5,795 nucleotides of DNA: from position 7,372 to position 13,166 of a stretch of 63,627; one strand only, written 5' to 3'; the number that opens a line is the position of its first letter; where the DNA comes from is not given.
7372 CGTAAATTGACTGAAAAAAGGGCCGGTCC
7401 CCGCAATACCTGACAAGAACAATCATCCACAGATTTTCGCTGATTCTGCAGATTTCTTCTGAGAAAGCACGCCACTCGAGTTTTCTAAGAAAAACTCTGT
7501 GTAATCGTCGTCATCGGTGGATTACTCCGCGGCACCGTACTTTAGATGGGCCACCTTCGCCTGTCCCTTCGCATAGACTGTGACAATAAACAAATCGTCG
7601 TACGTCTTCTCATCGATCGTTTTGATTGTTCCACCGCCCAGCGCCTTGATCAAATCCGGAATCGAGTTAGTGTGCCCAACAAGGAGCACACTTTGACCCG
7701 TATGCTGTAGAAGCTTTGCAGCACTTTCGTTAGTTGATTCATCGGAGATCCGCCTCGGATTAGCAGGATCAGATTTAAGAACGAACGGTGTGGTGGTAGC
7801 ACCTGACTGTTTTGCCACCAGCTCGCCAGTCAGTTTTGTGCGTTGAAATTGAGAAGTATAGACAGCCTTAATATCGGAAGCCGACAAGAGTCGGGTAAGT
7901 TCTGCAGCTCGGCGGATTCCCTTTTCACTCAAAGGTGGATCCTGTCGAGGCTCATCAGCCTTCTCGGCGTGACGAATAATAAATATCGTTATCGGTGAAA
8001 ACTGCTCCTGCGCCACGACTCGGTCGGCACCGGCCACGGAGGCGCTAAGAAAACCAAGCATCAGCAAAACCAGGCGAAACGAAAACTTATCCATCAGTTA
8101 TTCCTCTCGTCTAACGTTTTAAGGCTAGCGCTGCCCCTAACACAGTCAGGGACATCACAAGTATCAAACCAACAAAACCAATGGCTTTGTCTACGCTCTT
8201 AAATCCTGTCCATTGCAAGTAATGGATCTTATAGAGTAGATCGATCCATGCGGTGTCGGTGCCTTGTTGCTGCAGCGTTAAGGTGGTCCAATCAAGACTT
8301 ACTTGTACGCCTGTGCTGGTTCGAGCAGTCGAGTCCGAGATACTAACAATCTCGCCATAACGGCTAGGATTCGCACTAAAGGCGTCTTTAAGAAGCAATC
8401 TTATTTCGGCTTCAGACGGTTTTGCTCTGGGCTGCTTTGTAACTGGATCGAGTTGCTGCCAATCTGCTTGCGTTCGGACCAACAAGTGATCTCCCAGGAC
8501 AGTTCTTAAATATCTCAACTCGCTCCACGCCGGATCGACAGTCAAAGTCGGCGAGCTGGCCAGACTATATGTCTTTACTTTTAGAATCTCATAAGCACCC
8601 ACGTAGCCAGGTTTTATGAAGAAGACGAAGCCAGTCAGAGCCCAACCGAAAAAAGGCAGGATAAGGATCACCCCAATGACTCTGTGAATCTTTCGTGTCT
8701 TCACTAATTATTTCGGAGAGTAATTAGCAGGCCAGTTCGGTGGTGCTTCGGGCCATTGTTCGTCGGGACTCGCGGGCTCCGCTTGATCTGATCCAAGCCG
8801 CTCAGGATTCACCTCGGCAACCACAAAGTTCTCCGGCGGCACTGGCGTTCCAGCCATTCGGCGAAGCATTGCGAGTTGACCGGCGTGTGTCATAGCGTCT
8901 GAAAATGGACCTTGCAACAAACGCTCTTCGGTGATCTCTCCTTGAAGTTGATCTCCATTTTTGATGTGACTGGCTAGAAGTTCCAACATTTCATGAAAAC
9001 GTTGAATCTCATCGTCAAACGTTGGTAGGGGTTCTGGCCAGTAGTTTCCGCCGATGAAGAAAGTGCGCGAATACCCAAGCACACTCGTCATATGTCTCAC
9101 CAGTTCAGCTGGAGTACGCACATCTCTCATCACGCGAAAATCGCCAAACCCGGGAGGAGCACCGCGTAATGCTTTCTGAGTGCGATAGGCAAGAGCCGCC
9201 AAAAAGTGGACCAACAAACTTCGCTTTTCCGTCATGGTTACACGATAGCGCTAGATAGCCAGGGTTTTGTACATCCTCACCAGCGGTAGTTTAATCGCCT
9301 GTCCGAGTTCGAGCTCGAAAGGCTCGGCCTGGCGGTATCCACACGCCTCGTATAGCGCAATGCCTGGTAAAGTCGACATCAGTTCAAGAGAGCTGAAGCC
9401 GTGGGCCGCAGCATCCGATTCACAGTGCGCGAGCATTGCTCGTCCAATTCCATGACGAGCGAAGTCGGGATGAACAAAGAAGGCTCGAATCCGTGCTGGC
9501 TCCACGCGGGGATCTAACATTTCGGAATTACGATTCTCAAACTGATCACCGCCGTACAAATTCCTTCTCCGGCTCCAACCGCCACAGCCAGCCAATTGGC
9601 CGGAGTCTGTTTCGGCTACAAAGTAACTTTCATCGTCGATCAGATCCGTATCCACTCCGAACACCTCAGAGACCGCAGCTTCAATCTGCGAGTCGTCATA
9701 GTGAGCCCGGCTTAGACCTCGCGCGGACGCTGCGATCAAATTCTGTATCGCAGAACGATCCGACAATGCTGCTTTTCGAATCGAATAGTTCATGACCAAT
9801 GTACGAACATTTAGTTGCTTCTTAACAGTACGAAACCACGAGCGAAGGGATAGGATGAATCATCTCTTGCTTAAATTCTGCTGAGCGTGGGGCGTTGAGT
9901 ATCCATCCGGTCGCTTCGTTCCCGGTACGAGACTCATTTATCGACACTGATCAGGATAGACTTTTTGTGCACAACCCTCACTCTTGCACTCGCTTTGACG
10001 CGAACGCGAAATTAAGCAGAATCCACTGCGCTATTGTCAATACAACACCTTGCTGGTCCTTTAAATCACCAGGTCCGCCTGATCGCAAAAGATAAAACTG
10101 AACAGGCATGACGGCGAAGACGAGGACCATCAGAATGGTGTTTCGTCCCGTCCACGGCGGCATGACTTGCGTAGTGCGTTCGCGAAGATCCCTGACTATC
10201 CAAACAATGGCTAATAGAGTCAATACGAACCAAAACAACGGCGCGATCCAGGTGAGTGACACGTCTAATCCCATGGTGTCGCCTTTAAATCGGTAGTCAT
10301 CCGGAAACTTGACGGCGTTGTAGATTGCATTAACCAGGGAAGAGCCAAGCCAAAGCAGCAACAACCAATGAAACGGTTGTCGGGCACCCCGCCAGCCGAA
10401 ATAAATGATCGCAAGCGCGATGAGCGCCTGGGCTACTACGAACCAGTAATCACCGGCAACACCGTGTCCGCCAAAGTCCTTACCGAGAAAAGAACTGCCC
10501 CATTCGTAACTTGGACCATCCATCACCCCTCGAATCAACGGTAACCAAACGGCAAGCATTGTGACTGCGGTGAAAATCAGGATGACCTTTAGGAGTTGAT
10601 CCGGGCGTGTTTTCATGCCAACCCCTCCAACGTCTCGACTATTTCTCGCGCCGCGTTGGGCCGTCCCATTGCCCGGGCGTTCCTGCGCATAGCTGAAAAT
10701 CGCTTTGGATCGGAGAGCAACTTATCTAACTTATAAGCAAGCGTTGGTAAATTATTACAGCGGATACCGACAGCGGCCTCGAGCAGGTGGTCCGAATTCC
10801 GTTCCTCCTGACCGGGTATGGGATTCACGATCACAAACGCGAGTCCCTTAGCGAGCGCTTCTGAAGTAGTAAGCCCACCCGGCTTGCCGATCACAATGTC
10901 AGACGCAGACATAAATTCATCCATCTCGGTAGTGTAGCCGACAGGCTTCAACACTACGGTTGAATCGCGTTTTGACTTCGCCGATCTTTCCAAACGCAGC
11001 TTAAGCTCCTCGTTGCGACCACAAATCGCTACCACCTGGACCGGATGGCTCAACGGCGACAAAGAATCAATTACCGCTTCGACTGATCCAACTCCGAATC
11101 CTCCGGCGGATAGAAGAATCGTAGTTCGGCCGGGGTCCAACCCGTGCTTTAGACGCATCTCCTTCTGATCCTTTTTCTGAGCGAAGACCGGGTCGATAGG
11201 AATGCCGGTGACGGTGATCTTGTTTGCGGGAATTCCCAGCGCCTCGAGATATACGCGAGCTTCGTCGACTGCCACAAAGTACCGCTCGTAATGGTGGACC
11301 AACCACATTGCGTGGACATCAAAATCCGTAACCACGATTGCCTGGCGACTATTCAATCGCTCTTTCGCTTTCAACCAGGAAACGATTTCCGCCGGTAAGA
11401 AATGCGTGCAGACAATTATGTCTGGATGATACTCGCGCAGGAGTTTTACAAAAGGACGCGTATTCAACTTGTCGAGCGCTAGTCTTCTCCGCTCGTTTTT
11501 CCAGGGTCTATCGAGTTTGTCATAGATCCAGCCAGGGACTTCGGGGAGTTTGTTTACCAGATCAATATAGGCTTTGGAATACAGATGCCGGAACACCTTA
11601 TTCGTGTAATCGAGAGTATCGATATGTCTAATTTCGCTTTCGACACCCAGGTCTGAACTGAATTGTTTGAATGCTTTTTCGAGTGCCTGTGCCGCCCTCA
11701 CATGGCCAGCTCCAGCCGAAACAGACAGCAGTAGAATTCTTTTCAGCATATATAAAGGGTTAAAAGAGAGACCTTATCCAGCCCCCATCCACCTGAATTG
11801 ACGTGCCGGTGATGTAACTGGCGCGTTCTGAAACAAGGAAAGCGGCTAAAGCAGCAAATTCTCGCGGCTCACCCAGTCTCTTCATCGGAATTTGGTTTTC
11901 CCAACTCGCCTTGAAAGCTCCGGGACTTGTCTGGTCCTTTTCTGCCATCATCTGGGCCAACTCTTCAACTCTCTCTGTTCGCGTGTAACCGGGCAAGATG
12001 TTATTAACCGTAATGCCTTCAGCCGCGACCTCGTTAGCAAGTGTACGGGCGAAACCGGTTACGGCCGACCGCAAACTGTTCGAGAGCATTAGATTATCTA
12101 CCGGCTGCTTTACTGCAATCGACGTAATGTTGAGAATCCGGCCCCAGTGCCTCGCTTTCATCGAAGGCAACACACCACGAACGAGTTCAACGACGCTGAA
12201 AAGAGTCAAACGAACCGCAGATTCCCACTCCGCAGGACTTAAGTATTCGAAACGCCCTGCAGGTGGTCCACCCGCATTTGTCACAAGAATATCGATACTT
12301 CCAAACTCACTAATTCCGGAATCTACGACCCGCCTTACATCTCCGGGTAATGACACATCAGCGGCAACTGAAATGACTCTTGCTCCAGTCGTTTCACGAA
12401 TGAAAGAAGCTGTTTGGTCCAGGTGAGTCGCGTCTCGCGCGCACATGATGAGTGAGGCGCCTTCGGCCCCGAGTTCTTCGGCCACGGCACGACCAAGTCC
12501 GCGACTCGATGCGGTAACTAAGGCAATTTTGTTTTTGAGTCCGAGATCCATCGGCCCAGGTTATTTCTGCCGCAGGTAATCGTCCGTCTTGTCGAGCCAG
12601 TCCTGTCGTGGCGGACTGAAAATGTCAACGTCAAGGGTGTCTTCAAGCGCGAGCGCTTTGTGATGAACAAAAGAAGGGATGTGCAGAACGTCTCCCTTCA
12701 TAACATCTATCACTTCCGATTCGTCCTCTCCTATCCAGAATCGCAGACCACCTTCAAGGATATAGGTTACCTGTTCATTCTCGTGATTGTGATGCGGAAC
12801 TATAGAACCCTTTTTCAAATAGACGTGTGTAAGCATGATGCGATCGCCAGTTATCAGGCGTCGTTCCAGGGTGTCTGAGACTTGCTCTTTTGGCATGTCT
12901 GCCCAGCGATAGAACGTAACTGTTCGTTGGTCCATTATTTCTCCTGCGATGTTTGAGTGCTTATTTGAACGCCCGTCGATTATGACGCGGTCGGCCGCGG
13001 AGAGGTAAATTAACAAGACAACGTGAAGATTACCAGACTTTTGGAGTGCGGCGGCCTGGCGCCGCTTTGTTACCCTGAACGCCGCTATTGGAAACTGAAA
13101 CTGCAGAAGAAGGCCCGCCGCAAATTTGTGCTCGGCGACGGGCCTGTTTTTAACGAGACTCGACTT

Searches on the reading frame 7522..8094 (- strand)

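Call 92: search_protein_families(library=pfam, proteins=[window:7522-8094:-], max_evalue=0.0001)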
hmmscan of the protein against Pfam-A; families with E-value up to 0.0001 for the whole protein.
window:7522-8094:- (190 aa): 1 family
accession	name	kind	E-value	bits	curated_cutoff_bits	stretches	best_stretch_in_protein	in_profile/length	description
PF00300.27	His_Phos_1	-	8.3e-13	48.9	21.7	1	37-100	1-70/194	Histidine phosphatase superfamily (branch 1)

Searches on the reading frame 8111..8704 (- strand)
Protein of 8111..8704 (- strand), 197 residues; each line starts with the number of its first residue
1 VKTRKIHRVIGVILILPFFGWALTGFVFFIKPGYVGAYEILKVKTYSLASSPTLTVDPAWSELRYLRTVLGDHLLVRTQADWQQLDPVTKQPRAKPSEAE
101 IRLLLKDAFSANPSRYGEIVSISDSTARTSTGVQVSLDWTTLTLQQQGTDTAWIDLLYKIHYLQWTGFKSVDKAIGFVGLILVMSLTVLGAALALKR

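Call 92: search_protein_families(library=pfam, proteins=[window:8111-8704:-], max_evalue=0.0001)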
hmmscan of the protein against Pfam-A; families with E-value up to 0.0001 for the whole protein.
window:8111-8704:- (197 aa): 1 family
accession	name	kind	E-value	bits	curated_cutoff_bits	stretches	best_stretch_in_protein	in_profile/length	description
PF03929.21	PepSY_TM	-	1.1e-06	29.1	28.8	1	3-197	177-295/295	PepSY-associated TM region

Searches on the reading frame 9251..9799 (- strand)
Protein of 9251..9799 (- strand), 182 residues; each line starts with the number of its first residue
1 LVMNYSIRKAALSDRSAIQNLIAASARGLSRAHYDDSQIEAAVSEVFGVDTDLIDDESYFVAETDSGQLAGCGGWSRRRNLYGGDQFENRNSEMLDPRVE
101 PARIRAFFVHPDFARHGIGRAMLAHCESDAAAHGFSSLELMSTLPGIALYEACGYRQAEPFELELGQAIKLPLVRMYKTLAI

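Call 92: search_protein_families(library=pfam, proteins=[window:9251-9799:-], max_evalue=0.0001)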
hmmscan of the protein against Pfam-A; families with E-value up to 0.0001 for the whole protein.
window:9251-9799:- (182 aa): 3 families
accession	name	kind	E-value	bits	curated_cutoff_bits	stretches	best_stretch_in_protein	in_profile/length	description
PF00583.31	Acetyltransf_1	-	4.9e-13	49.8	20.7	1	53-155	29-116/116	Acetyltransferase (GNAT) family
PF13508.13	Acetyltransf_7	-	1.9e-12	47.8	27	1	56-156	2-83/84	Acetyltransferase (GNAT) domain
PF13673.13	Acetyltransf_10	-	9.1e-08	32.6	23.6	1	60-160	33-112/128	Acetyltransferase (GNAT) domain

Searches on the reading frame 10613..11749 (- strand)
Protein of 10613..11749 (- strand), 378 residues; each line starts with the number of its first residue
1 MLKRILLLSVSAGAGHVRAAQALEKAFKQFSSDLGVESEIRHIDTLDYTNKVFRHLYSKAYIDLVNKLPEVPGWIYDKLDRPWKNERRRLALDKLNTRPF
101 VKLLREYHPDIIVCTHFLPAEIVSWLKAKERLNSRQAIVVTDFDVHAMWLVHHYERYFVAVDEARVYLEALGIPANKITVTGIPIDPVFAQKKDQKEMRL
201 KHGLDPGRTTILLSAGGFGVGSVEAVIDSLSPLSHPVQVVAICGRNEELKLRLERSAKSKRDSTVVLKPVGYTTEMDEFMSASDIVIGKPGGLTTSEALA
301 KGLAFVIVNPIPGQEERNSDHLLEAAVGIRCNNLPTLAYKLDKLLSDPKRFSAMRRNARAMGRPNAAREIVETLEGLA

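Call 92: search_protein_families(library=pfam, proteins=[window:10613-11749:-], max_evalue=0.0001)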
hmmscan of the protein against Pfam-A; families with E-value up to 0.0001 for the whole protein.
window:10613-11749:- (378 aa): 4 families
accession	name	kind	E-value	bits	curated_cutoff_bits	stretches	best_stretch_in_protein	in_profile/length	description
PF06925.17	MGDG_synth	-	2.7e-27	96.3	25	1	16-185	1-169/169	Monogalactosyldiacylglycerol (MGDG) synthase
PF00534.26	Glycos_transf_1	-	5.9e-11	42.6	26.4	1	195-360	2-171/172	Glycosyl transferases group 1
PF04101.22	Glyco_tran_28_C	-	3.2e-09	37.5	22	1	234-368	28-164/166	Glycosyltransferase family 28 C-terminal domain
PF02350.25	Epimerase_2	-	2.8e-08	33.5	30.6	1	157-375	126-347/347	UDP-N-acetylglucosamine 2-epimerase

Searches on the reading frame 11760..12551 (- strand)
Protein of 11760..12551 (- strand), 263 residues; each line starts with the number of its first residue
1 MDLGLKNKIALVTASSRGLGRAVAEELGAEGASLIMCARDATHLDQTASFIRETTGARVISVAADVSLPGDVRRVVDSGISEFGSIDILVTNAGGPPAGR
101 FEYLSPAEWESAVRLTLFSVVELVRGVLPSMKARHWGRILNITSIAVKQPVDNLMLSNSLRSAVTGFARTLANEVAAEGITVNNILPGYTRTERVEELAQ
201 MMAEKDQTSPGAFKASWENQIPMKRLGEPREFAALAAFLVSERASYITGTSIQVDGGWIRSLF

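Call 92: search_protein_families(library=pfam, proteins=[window:11760-12551:-], max_evalue=0.0001)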
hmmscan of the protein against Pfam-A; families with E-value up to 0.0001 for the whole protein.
window:11760-12551:- (263 aa): 3 families
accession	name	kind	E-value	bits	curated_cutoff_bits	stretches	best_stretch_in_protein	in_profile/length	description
PF13561.12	adh_short_C2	-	1.2e-52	179.3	27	1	14-258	3-235/236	Enoyl-(Acyl carrier protein) reductase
PF00106.31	adh_short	-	4.9e-47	160.4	26.6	1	8-201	1-193/195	short chain dehydrogenase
PF08659.16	KR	-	6.5e-07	29.9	22.6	1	11-113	4-109/180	KR domain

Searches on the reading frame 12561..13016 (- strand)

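Call 93: search_protein_families(library=pfam, proteins=[window:12561-13016:-], max_evalue=0.0001)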
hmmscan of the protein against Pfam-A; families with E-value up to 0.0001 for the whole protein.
window:12561-13016:- (151 aa): 2 families
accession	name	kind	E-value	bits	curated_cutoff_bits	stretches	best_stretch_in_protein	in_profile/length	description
PF07883.17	Cupin_2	-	1.8e-10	40.8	27.2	1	64-127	2-62/70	Cupin domain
PF00190.28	Cupin_1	-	2.5e-05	24.3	22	1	60-127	33-105/151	Cupin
